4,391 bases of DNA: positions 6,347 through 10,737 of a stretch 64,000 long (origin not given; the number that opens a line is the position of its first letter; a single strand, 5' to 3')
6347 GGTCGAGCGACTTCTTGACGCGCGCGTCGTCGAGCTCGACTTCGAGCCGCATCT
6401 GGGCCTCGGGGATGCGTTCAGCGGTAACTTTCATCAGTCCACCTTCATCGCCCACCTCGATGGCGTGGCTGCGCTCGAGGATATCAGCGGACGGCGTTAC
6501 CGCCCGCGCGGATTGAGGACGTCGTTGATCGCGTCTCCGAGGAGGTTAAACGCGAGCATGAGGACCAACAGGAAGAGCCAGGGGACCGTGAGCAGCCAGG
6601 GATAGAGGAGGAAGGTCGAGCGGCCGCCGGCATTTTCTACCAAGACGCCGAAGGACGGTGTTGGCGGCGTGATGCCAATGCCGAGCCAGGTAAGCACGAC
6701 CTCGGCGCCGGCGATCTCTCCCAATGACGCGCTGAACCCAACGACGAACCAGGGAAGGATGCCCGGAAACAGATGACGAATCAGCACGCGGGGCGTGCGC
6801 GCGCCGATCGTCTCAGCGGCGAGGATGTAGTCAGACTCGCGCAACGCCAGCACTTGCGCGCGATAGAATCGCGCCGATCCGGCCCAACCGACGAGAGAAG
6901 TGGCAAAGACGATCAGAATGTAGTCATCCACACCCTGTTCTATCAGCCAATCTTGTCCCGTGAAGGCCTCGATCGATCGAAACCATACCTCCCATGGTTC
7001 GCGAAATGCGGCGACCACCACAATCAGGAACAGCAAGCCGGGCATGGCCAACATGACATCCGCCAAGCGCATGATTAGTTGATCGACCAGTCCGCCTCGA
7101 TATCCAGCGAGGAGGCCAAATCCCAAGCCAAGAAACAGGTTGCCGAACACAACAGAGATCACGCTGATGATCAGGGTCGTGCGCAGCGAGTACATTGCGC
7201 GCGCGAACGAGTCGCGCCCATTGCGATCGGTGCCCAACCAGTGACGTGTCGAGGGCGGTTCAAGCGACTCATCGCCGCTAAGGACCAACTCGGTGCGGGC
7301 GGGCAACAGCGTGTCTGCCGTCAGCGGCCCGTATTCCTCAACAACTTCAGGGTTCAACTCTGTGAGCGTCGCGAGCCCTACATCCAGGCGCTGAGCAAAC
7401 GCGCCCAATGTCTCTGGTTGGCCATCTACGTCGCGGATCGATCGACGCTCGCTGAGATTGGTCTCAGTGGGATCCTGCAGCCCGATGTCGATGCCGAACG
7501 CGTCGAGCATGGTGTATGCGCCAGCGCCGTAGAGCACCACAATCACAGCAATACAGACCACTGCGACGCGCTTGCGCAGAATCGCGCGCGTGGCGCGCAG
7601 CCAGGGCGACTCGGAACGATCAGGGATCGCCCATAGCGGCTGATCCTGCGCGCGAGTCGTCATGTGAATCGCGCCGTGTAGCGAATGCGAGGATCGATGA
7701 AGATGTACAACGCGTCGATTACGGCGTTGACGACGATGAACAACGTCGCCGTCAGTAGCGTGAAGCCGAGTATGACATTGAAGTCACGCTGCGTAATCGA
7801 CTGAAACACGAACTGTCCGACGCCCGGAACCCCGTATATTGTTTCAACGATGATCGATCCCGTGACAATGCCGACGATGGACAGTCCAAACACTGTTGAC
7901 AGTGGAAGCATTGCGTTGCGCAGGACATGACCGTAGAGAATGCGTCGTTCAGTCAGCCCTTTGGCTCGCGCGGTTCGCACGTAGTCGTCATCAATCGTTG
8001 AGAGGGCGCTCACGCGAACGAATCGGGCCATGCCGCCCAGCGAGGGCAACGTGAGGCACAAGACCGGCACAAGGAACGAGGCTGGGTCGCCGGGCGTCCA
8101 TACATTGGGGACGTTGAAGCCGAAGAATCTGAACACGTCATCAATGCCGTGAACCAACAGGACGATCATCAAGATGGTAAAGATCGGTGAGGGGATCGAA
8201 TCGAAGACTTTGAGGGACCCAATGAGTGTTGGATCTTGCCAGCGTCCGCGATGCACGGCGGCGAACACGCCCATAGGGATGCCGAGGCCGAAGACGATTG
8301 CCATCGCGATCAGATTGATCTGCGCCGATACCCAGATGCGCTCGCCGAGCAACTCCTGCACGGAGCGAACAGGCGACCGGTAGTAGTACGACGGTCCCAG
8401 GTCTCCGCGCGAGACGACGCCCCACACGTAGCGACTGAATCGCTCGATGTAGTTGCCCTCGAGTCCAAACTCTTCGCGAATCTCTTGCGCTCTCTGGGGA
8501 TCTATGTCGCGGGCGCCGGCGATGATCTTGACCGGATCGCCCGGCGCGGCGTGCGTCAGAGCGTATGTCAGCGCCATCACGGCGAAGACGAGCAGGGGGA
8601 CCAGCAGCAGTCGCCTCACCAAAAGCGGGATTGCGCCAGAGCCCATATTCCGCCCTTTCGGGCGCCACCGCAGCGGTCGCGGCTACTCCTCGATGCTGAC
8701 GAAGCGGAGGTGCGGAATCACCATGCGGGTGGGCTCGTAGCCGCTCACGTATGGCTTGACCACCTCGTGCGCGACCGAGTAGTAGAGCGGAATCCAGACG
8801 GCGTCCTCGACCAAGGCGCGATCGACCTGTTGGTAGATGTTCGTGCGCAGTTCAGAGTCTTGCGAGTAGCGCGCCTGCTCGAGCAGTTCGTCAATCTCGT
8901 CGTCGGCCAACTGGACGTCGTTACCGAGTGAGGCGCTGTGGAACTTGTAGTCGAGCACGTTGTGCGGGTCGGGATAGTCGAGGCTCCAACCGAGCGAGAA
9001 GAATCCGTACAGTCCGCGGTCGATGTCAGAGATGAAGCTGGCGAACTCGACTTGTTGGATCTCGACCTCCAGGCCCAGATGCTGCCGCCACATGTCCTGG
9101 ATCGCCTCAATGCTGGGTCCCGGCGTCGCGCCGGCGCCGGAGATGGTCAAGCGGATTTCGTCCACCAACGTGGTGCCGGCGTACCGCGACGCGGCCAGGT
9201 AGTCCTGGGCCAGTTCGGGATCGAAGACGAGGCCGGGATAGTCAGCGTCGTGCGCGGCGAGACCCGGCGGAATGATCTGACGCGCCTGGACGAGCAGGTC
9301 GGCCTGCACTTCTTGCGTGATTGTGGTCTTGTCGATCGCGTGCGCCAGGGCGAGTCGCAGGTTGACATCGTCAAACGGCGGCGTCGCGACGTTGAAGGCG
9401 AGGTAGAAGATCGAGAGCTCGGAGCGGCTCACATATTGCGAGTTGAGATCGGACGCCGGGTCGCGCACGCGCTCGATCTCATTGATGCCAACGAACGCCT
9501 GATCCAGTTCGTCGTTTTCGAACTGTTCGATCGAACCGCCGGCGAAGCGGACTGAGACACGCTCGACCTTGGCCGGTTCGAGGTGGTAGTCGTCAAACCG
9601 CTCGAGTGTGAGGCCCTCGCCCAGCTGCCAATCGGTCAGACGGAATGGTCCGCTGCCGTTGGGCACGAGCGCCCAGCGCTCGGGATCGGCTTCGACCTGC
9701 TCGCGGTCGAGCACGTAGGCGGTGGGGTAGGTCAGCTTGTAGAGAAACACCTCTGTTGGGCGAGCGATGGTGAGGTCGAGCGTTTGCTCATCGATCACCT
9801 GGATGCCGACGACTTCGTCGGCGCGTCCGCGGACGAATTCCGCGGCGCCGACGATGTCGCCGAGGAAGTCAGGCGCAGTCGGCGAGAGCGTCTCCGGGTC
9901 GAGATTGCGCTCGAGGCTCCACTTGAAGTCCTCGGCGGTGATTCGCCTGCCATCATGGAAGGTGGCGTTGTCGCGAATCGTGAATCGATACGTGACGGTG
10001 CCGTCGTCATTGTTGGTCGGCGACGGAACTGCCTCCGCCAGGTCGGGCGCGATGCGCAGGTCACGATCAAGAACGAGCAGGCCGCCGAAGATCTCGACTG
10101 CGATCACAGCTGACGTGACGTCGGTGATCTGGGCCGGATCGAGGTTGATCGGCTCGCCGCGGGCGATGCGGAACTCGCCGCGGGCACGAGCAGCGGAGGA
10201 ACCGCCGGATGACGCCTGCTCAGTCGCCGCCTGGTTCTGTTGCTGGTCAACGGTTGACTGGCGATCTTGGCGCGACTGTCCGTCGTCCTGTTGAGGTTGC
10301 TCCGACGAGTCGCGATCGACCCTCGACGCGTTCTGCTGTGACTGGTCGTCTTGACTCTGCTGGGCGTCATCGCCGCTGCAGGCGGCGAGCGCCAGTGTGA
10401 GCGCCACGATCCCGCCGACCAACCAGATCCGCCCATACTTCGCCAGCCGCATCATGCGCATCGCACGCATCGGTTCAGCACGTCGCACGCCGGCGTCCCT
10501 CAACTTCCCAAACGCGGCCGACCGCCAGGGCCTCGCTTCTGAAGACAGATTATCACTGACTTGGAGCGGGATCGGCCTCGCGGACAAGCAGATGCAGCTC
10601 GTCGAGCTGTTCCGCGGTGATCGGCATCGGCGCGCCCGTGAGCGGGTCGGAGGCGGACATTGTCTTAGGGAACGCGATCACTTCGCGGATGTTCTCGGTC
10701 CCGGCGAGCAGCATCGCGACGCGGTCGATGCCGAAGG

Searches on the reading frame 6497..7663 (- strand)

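Call 52: search_protein_families(library=pfam, proteins=[window:6497-7663:-], max_evalue=0.001)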
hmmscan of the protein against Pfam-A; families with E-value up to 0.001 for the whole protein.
window:6497-7663:- (388 aa): 1 family
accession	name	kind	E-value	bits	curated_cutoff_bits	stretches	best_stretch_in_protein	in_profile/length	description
PF00528.27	BPD_transp_1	-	4.5e-30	105.2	26.4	1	179-386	1-181/184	Binding-protein-dependent transport system inner membrane component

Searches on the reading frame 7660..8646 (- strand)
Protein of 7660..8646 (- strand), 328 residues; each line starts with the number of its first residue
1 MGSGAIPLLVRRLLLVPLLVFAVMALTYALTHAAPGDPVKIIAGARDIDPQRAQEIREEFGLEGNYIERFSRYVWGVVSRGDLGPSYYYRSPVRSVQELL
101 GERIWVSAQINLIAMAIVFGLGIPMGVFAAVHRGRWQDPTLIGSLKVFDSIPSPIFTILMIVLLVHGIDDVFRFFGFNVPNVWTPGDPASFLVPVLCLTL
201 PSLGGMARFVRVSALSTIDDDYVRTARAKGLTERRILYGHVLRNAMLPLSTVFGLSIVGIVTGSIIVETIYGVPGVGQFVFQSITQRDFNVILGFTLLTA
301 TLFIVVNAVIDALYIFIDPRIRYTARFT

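Call 52: search_protein_families(library=pfam, proteins=[window:7660-8646:-], max_evalue=0.001)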
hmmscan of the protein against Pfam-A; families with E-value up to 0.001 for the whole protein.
window:7660-8646:- (328 aa): 2 families
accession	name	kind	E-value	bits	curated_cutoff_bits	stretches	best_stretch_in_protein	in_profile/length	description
PF00528.27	BPD_transp_1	-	2.2e-37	129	26.4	1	122-322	1-183/184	Binding-protein-dependent transport system inner membrane component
PF19300.4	BPD_transp_1_N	-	1.1e-07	32.4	23.8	1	8-82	4-77/114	Binding-prot-dependent transport system membrane comp, N-term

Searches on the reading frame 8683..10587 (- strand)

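Call 52: search_protein_families(library=pfam, proteins=[window:8683-10587:-], max_evalue=0.001)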
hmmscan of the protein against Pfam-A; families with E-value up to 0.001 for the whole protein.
window:8683-10587:- (634 aa): 1 family
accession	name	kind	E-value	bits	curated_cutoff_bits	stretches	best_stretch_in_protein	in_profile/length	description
PF00496.27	SBP_bac_5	-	5.1e-74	250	32.4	1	179-553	2-365/368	Bacterial extracellular solute-binding proteins, family 5 Middle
